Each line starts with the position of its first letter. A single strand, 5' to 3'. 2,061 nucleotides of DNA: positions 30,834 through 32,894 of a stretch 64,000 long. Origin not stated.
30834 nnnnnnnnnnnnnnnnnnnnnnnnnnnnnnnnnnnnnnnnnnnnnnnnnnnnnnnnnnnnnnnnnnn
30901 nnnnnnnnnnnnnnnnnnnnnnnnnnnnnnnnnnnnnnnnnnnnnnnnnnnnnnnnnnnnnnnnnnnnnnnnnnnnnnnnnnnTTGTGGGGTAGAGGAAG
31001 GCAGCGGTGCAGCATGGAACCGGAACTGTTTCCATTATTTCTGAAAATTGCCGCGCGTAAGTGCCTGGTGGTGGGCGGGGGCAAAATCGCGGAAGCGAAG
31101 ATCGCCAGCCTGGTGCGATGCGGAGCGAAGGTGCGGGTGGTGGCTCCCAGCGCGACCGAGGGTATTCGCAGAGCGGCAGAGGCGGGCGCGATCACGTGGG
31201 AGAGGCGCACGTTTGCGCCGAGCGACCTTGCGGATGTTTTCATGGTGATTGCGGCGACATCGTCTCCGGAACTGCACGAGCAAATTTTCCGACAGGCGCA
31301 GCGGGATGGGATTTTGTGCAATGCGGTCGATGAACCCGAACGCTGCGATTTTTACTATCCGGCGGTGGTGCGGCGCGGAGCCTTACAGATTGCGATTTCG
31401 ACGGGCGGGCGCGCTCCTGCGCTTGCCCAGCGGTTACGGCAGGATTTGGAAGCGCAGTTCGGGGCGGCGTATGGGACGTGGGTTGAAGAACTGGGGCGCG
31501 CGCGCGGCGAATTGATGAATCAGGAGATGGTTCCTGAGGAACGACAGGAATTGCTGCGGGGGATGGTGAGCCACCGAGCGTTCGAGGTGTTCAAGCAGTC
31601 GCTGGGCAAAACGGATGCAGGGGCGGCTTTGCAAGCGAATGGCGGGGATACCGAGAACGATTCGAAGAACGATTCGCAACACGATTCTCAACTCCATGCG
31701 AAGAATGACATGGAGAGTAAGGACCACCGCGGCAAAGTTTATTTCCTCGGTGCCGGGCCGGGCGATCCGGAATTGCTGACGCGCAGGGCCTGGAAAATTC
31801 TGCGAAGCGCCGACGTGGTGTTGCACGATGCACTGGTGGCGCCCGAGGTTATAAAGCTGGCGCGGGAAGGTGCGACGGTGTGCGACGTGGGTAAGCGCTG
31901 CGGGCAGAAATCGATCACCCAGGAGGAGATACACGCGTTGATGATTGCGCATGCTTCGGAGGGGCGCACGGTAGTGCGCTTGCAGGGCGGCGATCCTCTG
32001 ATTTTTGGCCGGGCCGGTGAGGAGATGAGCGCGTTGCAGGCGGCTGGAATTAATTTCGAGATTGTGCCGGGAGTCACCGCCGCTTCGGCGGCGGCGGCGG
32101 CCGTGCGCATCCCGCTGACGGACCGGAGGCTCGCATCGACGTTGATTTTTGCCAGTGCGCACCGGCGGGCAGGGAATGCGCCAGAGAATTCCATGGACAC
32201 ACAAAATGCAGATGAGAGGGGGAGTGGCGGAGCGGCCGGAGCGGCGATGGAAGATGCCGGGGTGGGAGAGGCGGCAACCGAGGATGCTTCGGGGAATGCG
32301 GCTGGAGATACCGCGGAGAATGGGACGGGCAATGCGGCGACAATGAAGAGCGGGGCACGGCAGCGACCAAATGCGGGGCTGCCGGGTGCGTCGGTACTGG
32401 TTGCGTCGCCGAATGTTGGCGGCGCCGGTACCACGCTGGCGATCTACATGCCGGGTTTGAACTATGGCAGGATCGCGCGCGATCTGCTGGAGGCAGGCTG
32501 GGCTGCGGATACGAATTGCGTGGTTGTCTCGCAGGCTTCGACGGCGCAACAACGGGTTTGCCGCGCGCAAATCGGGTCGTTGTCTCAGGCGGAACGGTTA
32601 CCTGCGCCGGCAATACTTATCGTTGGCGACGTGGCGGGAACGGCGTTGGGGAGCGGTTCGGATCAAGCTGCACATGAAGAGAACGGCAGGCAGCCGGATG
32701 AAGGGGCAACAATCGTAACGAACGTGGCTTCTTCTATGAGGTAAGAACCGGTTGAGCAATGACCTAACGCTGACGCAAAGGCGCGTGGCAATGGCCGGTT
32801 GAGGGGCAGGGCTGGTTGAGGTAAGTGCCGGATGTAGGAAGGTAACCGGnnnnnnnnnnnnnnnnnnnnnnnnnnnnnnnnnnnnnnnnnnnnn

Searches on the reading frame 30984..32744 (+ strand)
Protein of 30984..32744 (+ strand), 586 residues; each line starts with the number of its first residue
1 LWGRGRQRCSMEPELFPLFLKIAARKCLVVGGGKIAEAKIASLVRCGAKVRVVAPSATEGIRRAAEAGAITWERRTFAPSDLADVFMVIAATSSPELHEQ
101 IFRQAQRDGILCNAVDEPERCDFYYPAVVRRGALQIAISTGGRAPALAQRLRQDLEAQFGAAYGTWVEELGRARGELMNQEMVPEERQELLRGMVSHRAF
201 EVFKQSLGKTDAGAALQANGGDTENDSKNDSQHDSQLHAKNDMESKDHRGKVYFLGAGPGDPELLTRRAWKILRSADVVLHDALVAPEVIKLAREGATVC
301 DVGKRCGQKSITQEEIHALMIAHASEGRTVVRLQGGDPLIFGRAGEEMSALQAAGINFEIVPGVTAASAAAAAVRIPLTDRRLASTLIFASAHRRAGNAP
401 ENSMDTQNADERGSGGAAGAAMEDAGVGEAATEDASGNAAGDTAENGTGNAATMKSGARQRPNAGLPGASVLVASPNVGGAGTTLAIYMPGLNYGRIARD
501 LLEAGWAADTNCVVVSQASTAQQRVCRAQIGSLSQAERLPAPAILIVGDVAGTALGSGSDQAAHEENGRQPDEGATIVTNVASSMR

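Call 6: search_protein_families(library=pfam, proteins=[window:30984-32744:+])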
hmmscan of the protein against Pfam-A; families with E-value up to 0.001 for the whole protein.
window:30984-32744:+ (586 aa): 3 families
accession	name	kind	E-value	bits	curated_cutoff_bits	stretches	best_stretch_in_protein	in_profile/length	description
PF00590.25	TP_methylase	-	8.9e-49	166.7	27.8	2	251-392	1-142/212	Tetrapyrrole (Corrin/Porphyrin) Methylases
PF13241.12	NAD_binding_7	-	7.7e-34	116.8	22.1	1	18-127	1-104/104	Putative NAD(P)-binding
PF14824.11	Sirohm_synth_M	-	3.7e-11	42.7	25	1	131-158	1-28/28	Sirohaem biosynthesis protein central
